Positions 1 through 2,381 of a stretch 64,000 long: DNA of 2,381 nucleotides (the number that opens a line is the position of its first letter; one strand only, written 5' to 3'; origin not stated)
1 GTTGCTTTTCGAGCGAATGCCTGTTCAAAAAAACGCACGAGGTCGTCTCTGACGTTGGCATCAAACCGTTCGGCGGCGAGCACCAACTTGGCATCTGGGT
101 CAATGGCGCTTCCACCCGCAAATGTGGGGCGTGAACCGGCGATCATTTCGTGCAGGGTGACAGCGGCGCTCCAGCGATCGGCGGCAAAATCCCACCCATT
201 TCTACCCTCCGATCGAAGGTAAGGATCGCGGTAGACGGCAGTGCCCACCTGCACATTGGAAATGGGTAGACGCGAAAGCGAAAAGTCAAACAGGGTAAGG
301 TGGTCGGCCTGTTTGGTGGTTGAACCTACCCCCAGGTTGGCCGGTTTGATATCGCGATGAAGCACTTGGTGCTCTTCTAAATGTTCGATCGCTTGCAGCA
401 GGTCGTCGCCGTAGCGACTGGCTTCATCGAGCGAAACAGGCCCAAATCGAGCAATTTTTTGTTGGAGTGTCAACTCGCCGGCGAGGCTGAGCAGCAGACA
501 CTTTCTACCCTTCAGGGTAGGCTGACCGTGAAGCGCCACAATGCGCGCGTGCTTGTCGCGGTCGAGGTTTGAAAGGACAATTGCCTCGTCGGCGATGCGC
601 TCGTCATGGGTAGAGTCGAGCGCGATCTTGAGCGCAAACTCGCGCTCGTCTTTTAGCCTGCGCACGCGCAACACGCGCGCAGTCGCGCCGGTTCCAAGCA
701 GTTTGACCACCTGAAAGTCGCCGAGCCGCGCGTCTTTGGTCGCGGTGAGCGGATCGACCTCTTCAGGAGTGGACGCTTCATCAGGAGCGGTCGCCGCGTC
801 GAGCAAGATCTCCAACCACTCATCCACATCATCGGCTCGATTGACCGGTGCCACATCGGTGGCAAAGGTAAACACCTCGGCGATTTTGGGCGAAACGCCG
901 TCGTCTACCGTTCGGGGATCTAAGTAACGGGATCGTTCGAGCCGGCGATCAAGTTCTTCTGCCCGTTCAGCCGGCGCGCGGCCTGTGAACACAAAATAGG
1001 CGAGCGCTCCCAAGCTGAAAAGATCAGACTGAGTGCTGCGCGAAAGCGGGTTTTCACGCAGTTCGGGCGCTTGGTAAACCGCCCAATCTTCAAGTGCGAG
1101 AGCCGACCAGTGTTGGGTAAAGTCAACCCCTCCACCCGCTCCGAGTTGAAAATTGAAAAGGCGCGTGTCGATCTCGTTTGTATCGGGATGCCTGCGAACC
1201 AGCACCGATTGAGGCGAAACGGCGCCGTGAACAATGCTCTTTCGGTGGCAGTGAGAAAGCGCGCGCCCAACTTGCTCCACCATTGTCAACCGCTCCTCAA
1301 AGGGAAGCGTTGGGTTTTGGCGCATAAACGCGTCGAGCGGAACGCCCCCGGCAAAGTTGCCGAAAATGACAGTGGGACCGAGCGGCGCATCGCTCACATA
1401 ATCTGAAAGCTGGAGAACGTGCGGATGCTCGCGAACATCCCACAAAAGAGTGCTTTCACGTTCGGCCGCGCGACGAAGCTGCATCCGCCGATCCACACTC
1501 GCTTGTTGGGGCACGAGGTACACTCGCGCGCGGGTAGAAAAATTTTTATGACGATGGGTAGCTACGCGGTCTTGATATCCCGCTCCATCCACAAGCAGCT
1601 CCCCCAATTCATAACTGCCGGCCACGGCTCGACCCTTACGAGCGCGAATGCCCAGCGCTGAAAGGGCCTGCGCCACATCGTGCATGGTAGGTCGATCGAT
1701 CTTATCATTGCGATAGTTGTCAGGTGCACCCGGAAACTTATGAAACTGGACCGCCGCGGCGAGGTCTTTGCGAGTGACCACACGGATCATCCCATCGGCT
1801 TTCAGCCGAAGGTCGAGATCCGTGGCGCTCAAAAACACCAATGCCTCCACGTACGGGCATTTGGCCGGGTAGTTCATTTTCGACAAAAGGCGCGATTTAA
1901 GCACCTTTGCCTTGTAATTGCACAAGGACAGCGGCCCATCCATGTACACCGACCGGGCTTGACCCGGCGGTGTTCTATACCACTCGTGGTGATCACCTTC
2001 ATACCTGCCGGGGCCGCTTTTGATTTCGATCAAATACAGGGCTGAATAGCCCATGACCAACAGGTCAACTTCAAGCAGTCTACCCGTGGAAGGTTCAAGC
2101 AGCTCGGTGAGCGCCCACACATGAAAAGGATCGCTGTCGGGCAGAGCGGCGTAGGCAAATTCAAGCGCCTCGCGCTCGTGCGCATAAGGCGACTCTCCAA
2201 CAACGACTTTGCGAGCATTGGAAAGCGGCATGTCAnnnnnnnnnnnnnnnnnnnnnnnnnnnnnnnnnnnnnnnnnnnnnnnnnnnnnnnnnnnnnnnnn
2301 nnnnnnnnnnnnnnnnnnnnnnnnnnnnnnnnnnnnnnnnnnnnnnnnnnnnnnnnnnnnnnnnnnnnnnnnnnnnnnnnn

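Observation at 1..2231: NERD nuclease-like domain fused to a tandem pseudokinase-kinase, coupled to an upstream unknown gene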

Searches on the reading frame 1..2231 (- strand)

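Call 4: search_protein_families(library=pfam, proteins=[window:1-2231:-], max_evalue=0.1)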
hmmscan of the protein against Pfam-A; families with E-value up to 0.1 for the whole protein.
window:1-2231:- (743 aa): 4 families
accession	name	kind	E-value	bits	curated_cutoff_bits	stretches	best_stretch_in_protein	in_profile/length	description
PF00069.31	Pkinase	-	7.8e-39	134.1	31.7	2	506-704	1-198/263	Protein kinase domain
PF07714.23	PK_Tyr_Ser-Thr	-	4.5e-22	79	23.1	2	507-702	2-204/258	Protein tyrosine and serine/threonine kinase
PF08378.17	NERD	-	1.5e-07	32.4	22.1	1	26-134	9-110/111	Nuclease-related domain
PF06293.20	Kdo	-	0.0015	18.4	21.3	0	296-349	102-155/207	Lipopolysaccharide kinase (Kdo/WaaP) family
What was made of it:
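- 1830..2156 (-): NERD (PD-(D/E)xK-type nuclease-related) domain, aa 26-134, with D56, E69 and K71. Pfam PF08378 E=1.5e-7, 32.4 bits against a cutoff of 22.1 (call 4).
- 3..734 (-): Active Hanks-type Ser/Thr kinase domain, aa 500-743, cut near its C-lobe by the window edge: K535, E549, HRD 625-627, K629, N632, DFS 649-651. Pfam Pkinase E=7.8e-39, aa 506-704 onto profile positions 1-198 of 263 (call 4).
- On PglW (BREX type 2 / Pgl Ser/Thr kinase): Pfam NERD 32.4 bits, above the 22.1 cutoff (call 4).
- Checked: Pfam supports NERD at aa 26-134 (32.4 bits, gathering cutoff 22.1) and Pkinase with two stretches, the best at aa 506-704 (E=7.8e-39) (call 4).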

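Call 5: search_protein_families(library=padloc, proteins=[window:1-2231:-], max_evalue=0.1)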
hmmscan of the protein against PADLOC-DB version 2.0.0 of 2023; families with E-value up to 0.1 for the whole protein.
window:1-2231:- (743 aa): 35 families (the best 25 are shown)
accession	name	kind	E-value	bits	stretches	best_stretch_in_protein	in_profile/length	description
PDLC02512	PglW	-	6.3e-217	721.5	1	6-742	4-754/1403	PglW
PDLC04138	mad6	-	1e-46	158.1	2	499-708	46-260/659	mads_6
PDLC02514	PglW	-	1.1e-44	150.6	2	398-726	378-730/1335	PglW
PDLC04053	PD-T4-6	-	1.3e-44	151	2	500-708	5-215/311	-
PDLC04042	PD-T4-6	-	1.3e-43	147.7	2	503-706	8-214/292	-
PDLC02513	PglW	-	1.4e-39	133.2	1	6-742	3-709/1413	PglW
PDLC04047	PD-T4-6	-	1.5e-30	104.4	2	500-708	6-216/327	-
PDLC04054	PD-T4-6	-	8.1e-30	102.4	2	504-705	11-214/347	-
PDLC04039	PD-T4-6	-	8.2e-29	98.9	2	501-709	11-220/458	-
PDLC04043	PD-T4-6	-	2e-28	97.6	2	500-705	11-218/452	-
PDLC03920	MkoA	-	2.4e-26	90.3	2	205-483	8-281/1112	-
PDLC04041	PD-T4-6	-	3.7e-26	90.4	2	496-703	20-234/443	-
PDLC04044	PD-T4-6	-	8.5e-26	88.9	2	507-703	35-239/372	-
PDLC04048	PD-T4-6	-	2.1e-24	84.6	2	505-710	11-218/354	-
PDLC04057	PD-T4-6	-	6.2e-23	79.5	2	200-488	3-278/443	-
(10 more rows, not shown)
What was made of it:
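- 1..2231 (-): pglW, N-terminal 743 codons (about half of a ~1450-aa protein); the ORF continues past window position 1. PADLOC PglW PDLC02512 E=6.3e-217, aa 6-742 onto profile positions 4-754 of 1403 (call 5).
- On PglW (BREX type 2 / Pgl Ser/Thr kinase): PADLOC PDLC02512 E=6.3e-217, aa 6-742 onto positions 4-754 of 1403 (call 5).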

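Call 6: search_protein_families(library=ncbifam, proteins=[window:1-2231:-], max_evalue=0.1)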
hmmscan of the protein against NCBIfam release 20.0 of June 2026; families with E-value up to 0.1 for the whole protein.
window:1-2231:- (743 aa): 15 families
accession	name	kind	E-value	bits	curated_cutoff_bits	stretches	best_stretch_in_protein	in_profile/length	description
NF033442.0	BREX_PglW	equivalog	2.5e-201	671.7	990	1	11-742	6-751/1391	BREX system serine/threonine kinase PglW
NF047741.1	antiphage_MADS6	equivalog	2.6e-78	264.1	460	2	9-573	5-562/612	methylation-associated defense system protein kinase MAD6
NF033483.0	PknB_PASTA_kin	equivalog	3.7e-26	92.3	450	2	506-710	9-214/563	Stk1 family PASTA domain-containing Ser/Thr kinase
NF038150.1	lanthi_synth_IV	equivalog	1.4e-18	66.6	650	2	236-491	223-468/851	class IV lanthionine synthetase LanL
NF052427.1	StpK7MSMEG_1200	equivalog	4.8e-17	61.7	900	2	502-704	5-210/601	serine/threonine protein kinase StpK7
TIGR03903.1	TOMM_kin_cyc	equivalog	2.3e-13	49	705.75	2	248-418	17-186/1267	TOMM system kinase/cyclase fusion protein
NF053615.1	SerThrKinAfsKStmc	equivalog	5.7e-08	31.9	1300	2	608-711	118-220/809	protein serine/threonine kinase AfsK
NF043056.1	T4SS_LegK1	equivalog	3.6e-07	29.2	550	1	611-691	197-278/516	Dot/Icm T4SS effector kinase LegK1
NF007174.0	PRK09605.1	equivalog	1.6e-05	23.6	447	1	210-360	338-469/535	bifunctional N(6)-L-threonylcarbamoyladenine synthase/serine/threonine protein kinase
TIGR03724.2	arch_bud32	equivalog_domain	6.7e-05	22.5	125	1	309-356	88-128/193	KEOPS complex kinase/ATPase Bud32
NF011464.0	PRK14879.1-7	equivalog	0.00026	20.8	246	1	308-362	99-152/221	Kae1-associated kinase Bud32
NF038151.1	lanthi_synth_III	equivalog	0.0019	16.6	575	0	313-416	337-424/833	class III lanthionine synthetase LanKC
NF040671.1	PLuB_AAA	exception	0.0026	15.2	999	1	308-411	99-190/1256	PLuB system helicase-like protein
NF011463.0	PRK14879.1-4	equivalog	0.069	12.5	188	0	312-361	114-162/237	Kae1-associated kinase Bud32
NF009651.0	PRK13184.1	equivalog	0.084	10.8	839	0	612-636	123-147/932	serine/threonine-protein kinase PknD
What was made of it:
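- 1..2231 (-): NCBIfam BREX_PglW NF033442 671.7 bits, aa 11-742 onto 6-751 of 1391 (call 6).
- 762..1619 (-): Degenerate kinase-like (pseudokinase) domain, about aa 205-490: no beta3 Lys (RARVYLV), HGA for HRD (335-337), NFQ for DFG (360-362), APE retained (388-390). Kinase-model matches over aa 200-490 (calls 5, 6).
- On PglW (BREX type 2 / Pgl Ser/Thr kinase): NCBIfam NF033442 E=2.5e-201, aa 11-742 onto 6-751 of 1391 (call 6). 671.7 bits from the 53% of the protein inside the window (call 6).
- On MAD6 (methylation-associated defence system kinase): 264.1 bits (call 6).
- PglW profiles: PADLOC E=6.3e-217, collinear 4-754 of 1403 (call 5); NCBIfam BREX_PglW E=2.5e-201 (call 6). The half-protein's 671.7 bits is below the full-length NCBIfam cutoff of 990 (call 6). 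The MAD6, MkoA and PD-T4-6 models also hit: NCBIfam MADS6 264 bits; PADLOC mad6 158 bits; MkoA 77-90 bits (calls 5, 6).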

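Call 9: find_related_loci(query=window:1-2231:-, collection=genome_contigs, flank=10000)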
Query window:1-2231:- (743 aa) in genome_contigs; peptide patterns used: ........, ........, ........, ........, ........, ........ (x = any residue, [..] = any of these).
152 stretches matched a pattern; 7 encode a relative of the query (tblastn E <= 1e-3); 7 distinct loci.
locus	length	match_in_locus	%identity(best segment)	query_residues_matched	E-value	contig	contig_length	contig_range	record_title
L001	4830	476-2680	74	1-741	0e+0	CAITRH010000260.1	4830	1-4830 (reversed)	MAG: uncultured delta proteobacterium isolate Loclat_bin-17204 genome assembly, contig: bin-17204:260/778, whole genome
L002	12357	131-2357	70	1-743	0e+0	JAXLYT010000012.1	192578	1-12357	MAG: Byssovorax sp. isolate STL-MYX20 C2.183.fa-12, whole genome shotgun sequence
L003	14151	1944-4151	58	1-740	0e+0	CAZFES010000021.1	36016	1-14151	MAG TPA_asm: uncultured Polyangiaceae bacterium isolate SRP193661_co2_177 genome assembly, contig: NODE_1122_length_3601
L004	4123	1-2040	54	65-743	0e+0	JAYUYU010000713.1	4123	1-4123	MAG: Myxococcales bacterium isolate GL139_UP_metabinner_1 GL139_UP_metabinner_1_712, whole genome shotgun sequence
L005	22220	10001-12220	47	1-741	0e+0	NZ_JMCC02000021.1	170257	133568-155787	Enhygromyxa salina strain DSM 15201 ES-Contig_21, whole genome shotgun sequence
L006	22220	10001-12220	55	3-741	0e+0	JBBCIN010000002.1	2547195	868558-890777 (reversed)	MAG: Pseudomonadota bacterium isolate S7_metab_bin.80 s56.ctg000067l, whole genome shotgun sequence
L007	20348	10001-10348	28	592-707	9e-6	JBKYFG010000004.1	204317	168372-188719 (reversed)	MAG: Blautia sp. isolate C040_15 NODE_105_length_204317_cov_22.552849, whole genome shotgun sequence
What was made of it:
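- Tried and rejected: The genome_contigs scan found only relatives at 74% identity or less (call 9).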

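Call 10: find_homologous_proteins(query=window:1-2231:-, max_evalue=1e-10)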
Query window:1-2231:- (743 aa): 50 proteins with E <= 1e-10 among 8000 candidates.
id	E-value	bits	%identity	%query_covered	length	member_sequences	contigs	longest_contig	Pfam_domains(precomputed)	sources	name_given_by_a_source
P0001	0.0e+0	1298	76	100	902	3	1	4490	PF07714.24,PF00069.32,PF03118.22,PF08378.18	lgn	-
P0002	1.7e-286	970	70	82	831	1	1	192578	PF07714.24,PF00069.32,PF08378.18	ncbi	ncbi:MAG: protein kinase [Byssovorax sp.]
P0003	6.2e-256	869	57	100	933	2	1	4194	PF07714.24,PF00069.32,PF03118.22,PF08378.18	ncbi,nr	ncbi:MAG: protein kinase, partial [Myxococcales bacterium]|nr:protein kinase [Myxococcales bacterium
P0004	8.3e-249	846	54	100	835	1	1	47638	PF07714.24,PF00069.32,PF08378.18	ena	-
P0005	3.8e-244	830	55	99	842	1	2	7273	PF06293.21,PF07714.24,PF00069.32,PF08378.18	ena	-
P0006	6.2e-234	797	53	96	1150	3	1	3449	PF07714.24,PF00069.32,PF03118.22,PF08378.18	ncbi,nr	ncbi:MAG TPA: protein kinase, partial [Polyangiaceae bacterium]|nr:protein kinase [Polyangiaceae bac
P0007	6.7e-233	793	52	100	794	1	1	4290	PF07714.24,PF00069.32,PF08378.18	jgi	jgi:serine/threonine protein kinase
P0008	1.3e-232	792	53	100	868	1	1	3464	PF07714.24,PF00069.32,PF03118.22,PF08378.18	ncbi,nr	ncbi:MAG: protein kinase, partial [Labilithrix sp.]|nr:protein kinase [Labilithrix sp.]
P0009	2.2e-229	781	52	99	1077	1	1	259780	PF07714.24,PF00069.32,PF03118.22,PF08378.18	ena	-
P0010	6.3e-229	780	51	100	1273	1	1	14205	PF07714.24,PF00069.32,PF03118.22,PF08378.18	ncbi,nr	ncbi:MAG: protein kinase [Proteobacteria bacterium]|nr:protein kinase [Pseudomonadota bacterium]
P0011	5.4e-224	764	55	87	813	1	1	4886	PF07714.24,PF00069.32,PF03118.22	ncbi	-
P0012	4.8e-223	761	52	99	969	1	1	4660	PF07714.24,PF00069.32,PF03118.22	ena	-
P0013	6.1e-223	760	51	100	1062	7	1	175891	PF07714.24,PF00069.32,PF03118.22,PF08378.18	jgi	jgi:serine/threonine protein kinase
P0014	4.7e-222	757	53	94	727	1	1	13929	PF07714.24,PF00069.32,PF08378.18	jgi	jgi:serine/threonine protein kinase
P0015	5.5e-219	747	52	100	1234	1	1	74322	PF07714.24,PF00069.32,PF03118.22,PF08378.18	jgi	jgi:serine/threonine protein kinase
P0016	1.4e-217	743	51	100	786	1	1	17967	PF07714.24,PF00069.32,PF08378.18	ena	-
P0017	9.6e-214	730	52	97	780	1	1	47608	PF06293.21,PF07714.24,PF00069.32,PF08378.18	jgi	jgi:serine/threonine protein kinase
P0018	7.9e-210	717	50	100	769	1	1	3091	PF07714.24,PF00069.32,PF08378.18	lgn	-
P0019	4.9e-208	711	55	83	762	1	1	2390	PF07714.24,PF00069.32,PF08378.18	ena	-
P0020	2.7e-203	695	50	94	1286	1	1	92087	PF07714.24,PF00069.32,PF03118.22,PF08378.18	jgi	jgi:serine/threonine protein kinase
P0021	3.2e-201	688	50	99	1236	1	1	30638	PF07714.24,PF00069.32,PF03118.22,PF08378.18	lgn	-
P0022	1.2e-200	687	49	100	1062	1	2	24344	PF07714.24,PF00069.32,PF03118.22,PF08378.18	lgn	-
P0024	3.4e-189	649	53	81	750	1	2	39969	PF07714.24,PF00069.32,PF08378.18,PF01636.30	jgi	jgi:serine/threonine protein kinase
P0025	1.4e-178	614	44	100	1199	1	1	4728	PF07714.24,PF00069.32,PF03118.22,PF08378.18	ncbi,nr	ncbi:MAG TPA: protein kinase, partial [Enhygromyxa sp.]|nr:protein kinase [Enhygromyxa sp.]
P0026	3.8e-178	612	46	99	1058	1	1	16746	PF07714.24,PF00069.32,PF03118.22,PF08378.18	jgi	jgi:serine/threonine protein kinase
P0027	2.1e-172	593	51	78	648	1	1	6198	PF07714.24,PF00069.32,PF08378.18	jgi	jgi:serine/threonine protein kinase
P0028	7.4e-170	585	47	99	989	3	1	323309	PF07714.24,PF00069.32,PF08378.18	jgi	jgi:serine/threonine protein kinase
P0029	6.2e-168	578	48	80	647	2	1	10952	PF07714.24,PF00069.32,PF01810.25,PF08378.18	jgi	jgi:serine/threonine protein kinase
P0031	1.9e-159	550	55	64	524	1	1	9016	PF07714.24,PF00069.32,PF08378.18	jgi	jgi:serine/threonine protein kinase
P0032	2.5e-157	543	43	100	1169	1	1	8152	PF07714.24,PF00069.32,PF08378.18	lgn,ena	-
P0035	1.6e-153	531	49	66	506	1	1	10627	PF07714.24,PF00069.32,PF08378.18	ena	-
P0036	3.6e-151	523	60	53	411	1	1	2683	PF07714.24,PF00069.32,PF08378.18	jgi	-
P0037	6.6e-146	506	50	64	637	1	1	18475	PF07714.24,PF00069.32,PF08378.18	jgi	jgi:hypothetical protein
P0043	4.2e-97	344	34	100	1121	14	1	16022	PF07714.24,PF00069.32,PF03118.22,PF08378.18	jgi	jgi:serine/threonine protein kinase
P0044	1.6e-90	322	34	98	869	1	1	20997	PF06293.21,PF07714.24,PF00069.32,PF08378.18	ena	-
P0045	3.4e-86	308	33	96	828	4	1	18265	PF06293.21,PF07714.24,PF00069.32,PF08378.18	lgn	-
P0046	5.5e-73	265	30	99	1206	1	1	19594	PF07714.24,PF00069.32,PF08378.18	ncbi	-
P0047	1.1e-57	214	34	62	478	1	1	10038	PF07714.24,PF00069.32,PF08378.18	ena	-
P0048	1.7e-39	154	37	44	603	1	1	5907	PF08378.18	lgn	-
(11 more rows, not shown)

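Call 16: search_protein_families(library=padloc, proteins=[L005:10001-14404:+, L005:14423-17995:+, L005:17710-21696:+, L005:9297-10004:+, L005:6220-9264:-, L005:5042-6298:-, L005:3537-5252:-, L005:1963-3540:-], max_evalue=0.001)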
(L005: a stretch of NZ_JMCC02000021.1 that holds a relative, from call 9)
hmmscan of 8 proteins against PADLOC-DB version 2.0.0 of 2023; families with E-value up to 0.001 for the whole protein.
L005:10001-14404:+ (1467 aa): 34 families (the best 25 are shown)
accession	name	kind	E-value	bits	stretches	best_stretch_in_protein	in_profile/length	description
PDLC02512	PglW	-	0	1107.4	1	6-1462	4-1398/1403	PglW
PDLC02513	PglW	-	2.2e-57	192.2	1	7-1008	4-990/1413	PglW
PDLC04042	PD-T4-6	-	1.2e-51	174.1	2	498-762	4-275/292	-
PDLC04138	mad6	-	7.4e-49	165.2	2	483-763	31-317/659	mads_6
PDLC04053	PD-T4-6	-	1.3e-43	147.7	2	504-770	10-282/311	-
PDLC02514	PglW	-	5.4e-40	135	2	386-757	368-766/1335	PglW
PDLC03920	MkoA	-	1e-35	121.4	2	499-776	5-294/1112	-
PDLC04047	PD-T4-6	-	5.8e-32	109.1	2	498-757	5-270/327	-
PDLC03921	MkoA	-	6.4e-29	98.3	1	16-648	11-631/1607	-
PDLC04054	PD-T4-6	-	2.6e-28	97.5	2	534-765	38-281/347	-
PDLC04043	PD-T4-6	-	7.6e-28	95.8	2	504-777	16-295/452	-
PDLC04061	PD-T4-6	-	3.2e-27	94.2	2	495-762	8-286/510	-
PDLC04039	PD-T4-6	-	5.1e-27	93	2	504-758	15-274/458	-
PDLC04060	PD-T4-6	-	1.6e-25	88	2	498-764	3-274/486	-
PDLC04064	PD-T4-6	-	3.9e-25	86.6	2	547-759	66-280/369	-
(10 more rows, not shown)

L005:14423-17995:+ (1190 aa): 34 families (the best 25 are shown)
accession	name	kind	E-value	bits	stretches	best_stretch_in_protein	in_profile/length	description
PDLC02529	PglX|PglXI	-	0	1250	1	24-1169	4-1188/1189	PglX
PDLC03617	REase_MTase_IIG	-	3.4e-254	844.4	1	27-1167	7-1182/1183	Type IIG restriction enzyme-methyltransferase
PDLC02536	PglX|PglXI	-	2.1e-96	321.7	2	649-1019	3-375/560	PglX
PDLC03335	MTase_II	-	1.9e-17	61.2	1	198-449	67-283/607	Type II methyltransferase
PDLC03604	REase_MTase_IIG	-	1.6e-16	57.5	1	201-449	348-626/1011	Type IIG restriction enzyme-methyltransferase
PDLC03313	MTase_II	-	1.8e-16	57.8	1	217-450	29-232/563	Type II methyltransferase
PDLC02525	PglX|PglXI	-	1e-15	55.4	2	237-305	282-351/607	PglX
PDLC02521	PglX|PglXI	-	3.3e-15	53.1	2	234-320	303-389/1174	PglX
PDLC03338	MTase_II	-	2e-13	48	2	195-328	113-238/604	Type II methyltransferase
PDLC02528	PglX|PglXI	-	7.7e-13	45.1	1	238-321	290-375/1125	PglX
PDLC03348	MTase_II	-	1.4e-12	45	1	194-303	203-313/727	Type II methyltransferase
PDLC03630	REase_MTase_IIG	-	3.4e-12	43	1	196-328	355-491/1100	Type IIG restriction enzyme-methyltransferase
PDLC03600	REase_MTase_IIG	-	1.3e-11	41.2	2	236-305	298-368/1205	Type IIG restriction enzyme-methyltransferase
PDLC03629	REase_MTase_IIG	-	1.3e-11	41.1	1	236-439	432-657/1182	Type IIG restriction enzyme-methyltransferase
PDLC02535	PglX|PglXI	-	1.8e-10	37.9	1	239-323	297-383/731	PglX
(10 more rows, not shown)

L005:17710-21696:+ (1328 aa): 5 families
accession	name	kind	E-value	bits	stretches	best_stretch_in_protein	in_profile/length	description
PDLC02488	BrxC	-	0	1124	1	97-1324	2-1239/1240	BrxC-PglY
PDLC02481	BrxC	-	1.5e-49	167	1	99-1324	2-1190/1192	BrxC-PglY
PDLC02483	BrxC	-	7.5e-07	25.5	0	120-200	27-109/1212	BrxC-PglY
PDLC02471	BrxC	-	1.1e-06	25.1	1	131-189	34-93/1190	BrxC-PglY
PDLC02479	BrxC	-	2.6e-06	24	1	127-188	28-86/1172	BrxC-PglY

L005:9297-10004:+ (235 aa): 0 families

L005:6220-9264:- (1014 aa): 12 families
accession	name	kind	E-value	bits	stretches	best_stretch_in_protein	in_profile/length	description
PDLC03920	MkoA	-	3.9e-83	278.4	1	192-989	497-1081/1112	-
PDLC03921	MkoA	-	9.2e-48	160.8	3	790-989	1375-1572/1607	-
PDLC03924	MkoC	-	2.7e-26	90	2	842-992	814-952/1136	-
PDLC05009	PDC-S37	-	7.2e-17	58.5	3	852-978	1068-1191/1550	-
PDLC02895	DpdJ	-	1.2e-10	37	1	928-989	397-459/2112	DpdJ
PDLC02194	Hhe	-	2.4e-07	26.4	0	478-554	1342-1418/1911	-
PDLC04140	mad8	-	1.7e-06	25.8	1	332-390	12-69/314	mads_8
PDLC01734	typeIV_RecD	-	2.7e-05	20.6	0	335-389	343-396/763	RecD_0_IVD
PDLC01767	Cas3e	-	7.9e-05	19.3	1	328-410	186-266/680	-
PDLC05035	PDC-S53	-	0.00027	17.1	0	336-395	499-556/900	-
PDLC01148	RecD_like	-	0.00037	16.9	0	335-391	317-372/719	RecD/Tra ATPase fused to N-terminal HHH domain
PDLC00136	GajB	-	0.00087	16.3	0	342-394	12-66/570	UrvD helicase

L005:5042-6298:- (418 aa): 0 families

L005:3537-5252:- (571 aa): 15 families
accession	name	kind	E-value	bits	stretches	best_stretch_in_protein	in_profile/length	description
PDLC02614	DrmC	-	1.1e-17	62.2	2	298-408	20-138/153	DrmC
PDLC03922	MkoB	-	6e-14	50.2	1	119-387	312-561/610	-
PDLC02585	DrmC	-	2.1e-12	45.2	1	121-240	108-227/253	DrmC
PDLC02597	DrmC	-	1.6e-11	42.5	1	116-228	91-205/242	DrmC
PDLC02606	DrmC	-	3.9e-11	41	1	117-230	33-145/182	DrmC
PDLC02595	DrmC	-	2.9e-10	38.3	1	367-405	204-243/269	DrmC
PDLC02602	DrmC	-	1.7e-08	31.9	1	115-241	103-232/381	DrmC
PDLC02609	DrmC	-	5.3e-08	31.1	1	117-216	95-193/241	DrmC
PDLC02611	DrmC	-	1.2e-07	30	1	307-404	4-112/138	DrmC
PDLC02589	DrmC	-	1.5e-07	28.8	0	117-241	109-237/264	DrmC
PDLC02616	DrmC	-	2.8e-07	28.4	1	306-406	88-200/224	DrmC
PDLC02588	DrmC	-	1.5e-05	22.7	0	123-229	109-214/256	DrmC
PDLC02605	DrmC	-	2.1e-05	22.3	0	115-187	112-189/270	DrmC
PDLC02587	DrmC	-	0.00041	17.4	0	371-405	204-239/267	DrmC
PDLC03924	MkoC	-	0.00062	15.9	0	121-220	995-1094/1136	-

L005:1963-3540:- (525 aa): 4 families
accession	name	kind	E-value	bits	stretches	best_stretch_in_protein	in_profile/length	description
PDLC01994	RtcR_PspF1--CARF_AAA_HTH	-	4.7e-122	406.4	1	6-518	3-466/468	-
PDLC01995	RtcR_PspF2--CARF_AAA_HTH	-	5.6e-69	231.5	1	62-522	51-480/481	-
PDLC01993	RtcR--CARF_AAA_HTH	-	9.1e-40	134.5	1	110-504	104-488/523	-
PDLC01031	Csx1/Csm6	-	0.00049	17.7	1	53-140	45-111/357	CARF+HEPN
